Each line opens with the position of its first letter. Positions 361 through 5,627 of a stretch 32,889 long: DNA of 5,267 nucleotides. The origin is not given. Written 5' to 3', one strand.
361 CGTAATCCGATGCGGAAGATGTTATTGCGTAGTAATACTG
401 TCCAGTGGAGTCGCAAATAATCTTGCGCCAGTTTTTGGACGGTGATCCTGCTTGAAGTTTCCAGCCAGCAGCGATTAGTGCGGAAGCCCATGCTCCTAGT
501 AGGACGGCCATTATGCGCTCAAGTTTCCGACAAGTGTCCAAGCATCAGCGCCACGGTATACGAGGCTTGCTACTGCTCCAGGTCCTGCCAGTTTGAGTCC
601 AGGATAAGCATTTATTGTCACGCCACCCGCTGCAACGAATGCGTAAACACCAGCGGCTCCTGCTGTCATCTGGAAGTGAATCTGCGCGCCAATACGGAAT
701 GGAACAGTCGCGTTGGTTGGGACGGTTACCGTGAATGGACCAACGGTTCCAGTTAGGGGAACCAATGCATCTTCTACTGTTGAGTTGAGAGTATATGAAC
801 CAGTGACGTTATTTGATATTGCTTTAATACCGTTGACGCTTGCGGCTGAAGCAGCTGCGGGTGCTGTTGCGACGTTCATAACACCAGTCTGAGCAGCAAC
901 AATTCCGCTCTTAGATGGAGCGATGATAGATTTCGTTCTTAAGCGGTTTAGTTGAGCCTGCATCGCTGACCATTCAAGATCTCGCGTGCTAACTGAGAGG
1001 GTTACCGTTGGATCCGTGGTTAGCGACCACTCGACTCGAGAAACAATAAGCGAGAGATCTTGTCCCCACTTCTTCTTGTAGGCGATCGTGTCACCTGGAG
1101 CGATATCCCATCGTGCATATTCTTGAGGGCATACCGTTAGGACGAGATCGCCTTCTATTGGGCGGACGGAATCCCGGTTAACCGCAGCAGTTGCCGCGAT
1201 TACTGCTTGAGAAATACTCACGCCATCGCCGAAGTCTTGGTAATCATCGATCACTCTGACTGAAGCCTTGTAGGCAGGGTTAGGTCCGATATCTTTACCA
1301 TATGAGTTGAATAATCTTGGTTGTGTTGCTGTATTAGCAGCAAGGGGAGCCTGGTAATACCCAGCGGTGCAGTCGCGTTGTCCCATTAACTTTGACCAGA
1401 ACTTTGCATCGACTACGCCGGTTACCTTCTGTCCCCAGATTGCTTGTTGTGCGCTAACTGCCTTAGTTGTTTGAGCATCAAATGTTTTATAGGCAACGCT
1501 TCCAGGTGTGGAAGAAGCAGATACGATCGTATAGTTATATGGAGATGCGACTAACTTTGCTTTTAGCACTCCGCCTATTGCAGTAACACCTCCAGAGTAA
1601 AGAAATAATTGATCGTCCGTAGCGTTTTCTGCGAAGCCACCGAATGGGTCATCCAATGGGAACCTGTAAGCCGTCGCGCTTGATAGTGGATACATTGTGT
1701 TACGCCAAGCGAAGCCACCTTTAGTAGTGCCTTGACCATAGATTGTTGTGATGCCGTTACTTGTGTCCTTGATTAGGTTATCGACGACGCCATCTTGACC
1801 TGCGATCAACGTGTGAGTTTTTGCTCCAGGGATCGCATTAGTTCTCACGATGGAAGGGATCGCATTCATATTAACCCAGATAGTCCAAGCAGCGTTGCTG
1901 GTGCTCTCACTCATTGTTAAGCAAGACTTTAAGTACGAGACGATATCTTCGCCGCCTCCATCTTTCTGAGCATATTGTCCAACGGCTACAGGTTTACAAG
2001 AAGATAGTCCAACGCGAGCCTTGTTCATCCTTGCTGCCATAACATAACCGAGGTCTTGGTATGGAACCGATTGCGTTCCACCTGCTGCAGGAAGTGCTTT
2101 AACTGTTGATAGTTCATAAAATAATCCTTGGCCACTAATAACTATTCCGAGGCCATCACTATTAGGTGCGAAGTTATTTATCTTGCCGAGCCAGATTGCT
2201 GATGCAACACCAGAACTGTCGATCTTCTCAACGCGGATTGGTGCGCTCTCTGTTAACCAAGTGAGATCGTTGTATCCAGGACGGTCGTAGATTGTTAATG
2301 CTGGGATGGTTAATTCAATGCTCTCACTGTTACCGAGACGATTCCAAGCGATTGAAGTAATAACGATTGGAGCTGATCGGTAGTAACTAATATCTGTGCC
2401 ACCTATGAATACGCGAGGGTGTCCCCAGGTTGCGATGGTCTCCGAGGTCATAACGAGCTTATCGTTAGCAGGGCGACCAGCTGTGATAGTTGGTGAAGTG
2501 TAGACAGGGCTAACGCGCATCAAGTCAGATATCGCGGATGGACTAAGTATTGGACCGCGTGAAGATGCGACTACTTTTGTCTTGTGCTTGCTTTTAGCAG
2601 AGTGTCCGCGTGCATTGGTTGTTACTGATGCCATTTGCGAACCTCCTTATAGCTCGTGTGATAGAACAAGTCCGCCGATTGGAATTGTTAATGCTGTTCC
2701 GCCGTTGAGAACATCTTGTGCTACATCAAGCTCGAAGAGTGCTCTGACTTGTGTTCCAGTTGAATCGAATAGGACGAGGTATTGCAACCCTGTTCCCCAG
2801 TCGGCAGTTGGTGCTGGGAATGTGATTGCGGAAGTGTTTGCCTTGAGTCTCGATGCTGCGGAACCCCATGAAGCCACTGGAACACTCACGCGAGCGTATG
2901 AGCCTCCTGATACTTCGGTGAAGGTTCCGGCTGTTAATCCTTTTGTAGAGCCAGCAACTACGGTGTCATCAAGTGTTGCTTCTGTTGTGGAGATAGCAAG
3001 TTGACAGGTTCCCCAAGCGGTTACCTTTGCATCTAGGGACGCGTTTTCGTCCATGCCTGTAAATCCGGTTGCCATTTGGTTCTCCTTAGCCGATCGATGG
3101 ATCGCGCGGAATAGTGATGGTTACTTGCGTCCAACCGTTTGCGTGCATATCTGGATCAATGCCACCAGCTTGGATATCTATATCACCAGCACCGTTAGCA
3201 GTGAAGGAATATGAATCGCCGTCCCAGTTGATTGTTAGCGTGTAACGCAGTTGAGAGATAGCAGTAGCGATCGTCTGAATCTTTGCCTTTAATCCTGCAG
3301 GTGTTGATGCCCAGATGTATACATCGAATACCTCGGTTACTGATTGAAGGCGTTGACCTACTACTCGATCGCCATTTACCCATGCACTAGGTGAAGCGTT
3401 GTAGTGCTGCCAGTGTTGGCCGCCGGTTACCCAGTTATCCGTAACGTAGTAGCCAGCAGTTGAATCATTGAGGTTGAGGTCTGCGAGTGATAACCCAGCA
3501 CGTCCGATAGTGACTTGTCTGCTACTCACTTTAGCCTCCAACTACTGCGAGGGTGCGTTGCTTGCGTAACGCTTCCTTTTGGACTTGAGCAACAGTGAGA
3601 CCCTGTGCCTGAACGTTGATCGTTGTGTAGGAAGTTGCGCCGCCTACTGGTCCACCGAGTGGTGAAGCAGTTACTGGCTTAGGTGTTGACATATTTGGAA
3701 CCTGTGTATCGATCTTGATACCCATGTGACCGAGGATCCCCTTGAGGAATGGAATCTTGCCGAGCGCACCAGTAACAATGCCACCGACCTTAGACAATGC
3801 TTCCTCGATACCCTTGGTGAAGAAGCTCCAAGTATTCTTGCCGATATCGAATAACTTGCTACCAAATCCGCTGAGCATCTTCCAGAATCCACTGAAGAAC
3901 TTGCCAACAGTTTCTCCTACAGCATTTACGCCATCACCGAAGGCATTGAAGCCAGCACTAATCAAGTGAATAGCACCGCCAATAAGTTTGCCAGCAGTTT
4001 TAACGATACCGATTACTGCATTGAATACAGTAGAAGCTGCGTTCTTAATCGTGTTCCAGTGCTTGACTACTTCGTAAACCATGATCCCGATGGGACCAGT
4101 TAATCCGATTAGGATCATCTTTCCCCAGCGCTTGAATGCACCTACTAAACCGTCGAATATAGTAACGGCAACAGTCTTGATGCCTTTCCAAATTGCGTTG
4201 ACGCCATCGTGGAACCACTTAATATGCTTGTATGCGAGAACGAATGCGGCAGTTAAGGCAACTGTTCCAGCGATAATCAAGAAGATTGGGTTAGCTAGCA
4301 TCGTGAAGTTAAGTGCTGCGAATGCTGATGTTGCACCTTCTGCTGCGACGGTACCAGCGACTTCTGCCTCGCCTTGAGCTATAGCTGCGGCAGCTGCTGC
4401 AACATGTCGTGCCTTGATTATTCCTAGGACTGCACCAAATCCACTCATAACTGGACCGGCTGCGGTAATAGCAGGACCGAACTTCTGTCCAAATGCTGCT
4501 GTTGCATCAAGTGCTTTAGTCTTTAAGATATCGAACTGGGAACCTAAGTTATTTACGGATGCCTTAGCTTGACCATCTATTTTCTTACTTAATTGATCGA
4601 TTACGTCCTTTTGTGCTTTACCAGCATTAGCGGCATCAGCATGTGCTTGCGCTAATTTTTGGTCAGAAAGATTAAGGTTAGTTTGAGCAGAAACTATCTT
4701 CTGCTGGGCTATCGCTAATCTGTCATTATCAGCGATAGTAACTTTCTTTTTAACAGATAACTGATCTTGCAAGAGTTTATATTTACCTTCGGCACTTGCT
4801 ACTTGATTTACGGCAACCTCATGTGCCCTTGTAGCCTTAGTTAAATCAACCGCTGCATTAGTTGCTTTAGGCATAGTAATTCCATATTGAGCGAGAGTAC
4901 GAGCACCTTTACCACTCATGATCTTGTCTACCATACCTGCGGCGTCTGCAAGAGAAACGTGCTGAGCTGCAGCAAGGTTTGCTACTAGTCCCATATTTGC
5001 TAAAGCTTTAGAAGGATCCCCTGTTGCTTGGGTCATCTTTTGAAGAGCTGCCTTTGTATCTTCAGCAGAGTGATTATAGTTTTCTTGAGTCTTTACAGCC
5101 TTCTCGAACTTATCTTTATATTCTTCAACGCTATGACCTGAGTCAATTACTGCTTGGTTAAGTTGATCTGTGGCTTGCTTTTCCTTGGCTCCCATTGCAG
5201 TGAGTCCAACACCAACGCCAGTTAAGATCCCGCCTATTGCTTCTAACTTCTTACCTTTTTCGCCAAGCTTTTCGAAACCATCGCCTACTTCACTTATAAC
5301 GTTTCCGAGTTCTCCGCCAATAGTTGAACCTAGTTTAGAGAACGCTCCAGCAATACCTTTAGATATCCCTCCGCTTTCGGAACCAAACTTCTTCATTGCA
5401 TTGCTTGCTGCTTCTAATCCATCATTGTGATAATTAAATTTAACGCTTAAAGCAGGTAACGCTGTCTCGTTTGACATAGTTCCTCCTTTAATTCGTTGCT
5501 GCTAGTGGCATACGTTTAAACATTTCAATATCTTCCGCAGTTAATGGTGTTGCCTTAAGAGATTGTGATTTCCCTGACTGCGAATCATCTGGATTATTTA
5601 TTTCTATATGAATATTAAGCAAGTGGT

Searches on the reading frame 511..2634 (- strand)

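Call 32: search_protein_families(library=phrogs, proteins=[window:511-2634:-], max_evalue=0.001)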
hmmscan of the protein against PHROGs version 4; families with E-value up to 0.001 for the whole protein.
window:511-2634:- (707 aa): 1 family
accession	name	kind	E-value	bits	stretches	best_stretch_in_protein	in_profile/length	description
phrog_21978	-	unknown function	2.7e-06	28.4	1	601-706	126-218/220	-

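Call 76: search_protein_families(library=pfam, proteins=[window:511-2634:-], max_evalue=0.01)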
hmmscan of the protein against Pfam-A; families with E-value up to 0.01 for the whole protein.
window:511-2634:- (707 aa): 1 family
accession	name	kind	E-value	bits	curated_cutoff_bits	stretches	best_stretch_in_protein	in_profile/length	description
PF01471.23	PG_binding_1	-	0.00015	22.3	23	1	383-416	24-57/57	Putative peptidoglycan binding domain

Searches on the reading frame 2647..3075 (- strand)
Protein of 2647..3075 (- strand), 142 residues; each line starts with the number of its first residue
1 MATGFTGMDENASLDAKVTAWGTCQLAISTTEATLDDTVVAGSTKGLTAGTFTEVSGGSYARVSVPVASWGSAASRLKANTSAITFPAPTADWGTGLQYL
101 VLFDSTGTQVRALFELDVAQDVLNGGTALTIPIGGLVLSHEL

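Call 76: search_protein_families(library=pfam, proteins=[window:2647-3075:-], max_evalue=0.01)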
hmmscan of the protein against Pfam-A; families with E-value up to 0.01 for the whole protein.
window:2647-3075:- (142 aa): 1 family
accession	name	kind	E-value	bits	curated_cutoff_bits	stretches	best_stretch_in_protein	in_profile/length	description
PF23140.1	Gp80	-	1.5e-14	54.9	27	1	47-138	36-127/128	Podophage GP4 fiber I protein gp80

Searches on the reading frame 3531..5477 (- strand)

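Call 32: search_protein_families(library=phrogs, proteins=[window:3531-5477:-], max_evalue=0.001)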
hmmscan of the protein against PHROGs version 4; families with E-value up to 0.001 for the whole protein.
window:3531-5477:- (648 aa): 13 families
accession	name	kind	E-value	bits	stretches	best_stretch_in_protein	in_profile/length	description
phrog_58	-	tail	1.7e-31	110.5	1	24-582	269-962/1544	tail length tape measure protein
phrog_991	-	tail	9.6e-20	70.8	1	25-592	226-825/1966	tail length tape measure protein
phrog_971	-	lysis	3e-18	66.9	1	23-575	175-711/1338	endolysin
phrog_1272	-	tail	1.7e-13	50.3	1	331-570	584-875/1606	tail length tape measure protein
phrog_4197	-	tail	4e-12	45.7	1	332-585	790-1063/1783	tail length tape measure protein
phrog_3981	-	tail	3.5e-09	37.3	1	61-520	29-467/584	tail length tape measure protein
phrog_3336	-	tail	4.5e-09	36.5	1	293-531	238-505/1051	tail length tape measure protein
phrog_8462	-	tail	6e-08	32.9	1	312-482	222-396/672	tail length tape measure protein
phrog_1535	-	tail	1.9e-07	30.6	1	306-576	743-1030/1152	tail length tape measure protein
phrog_28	-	tail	3.3e-06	26.9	0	12-631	200-751/1228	tail length tape measure protein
phrog_9228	-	tail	9e-06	25.2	0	389-450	606-675/1425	tail length tape measure protein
phrog_21157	-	tail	4.4e-05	23.1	1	362-436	677-750/782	minor tail protein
phrog_17020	-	unknown function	0.00065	20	1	390-567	15-177/353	-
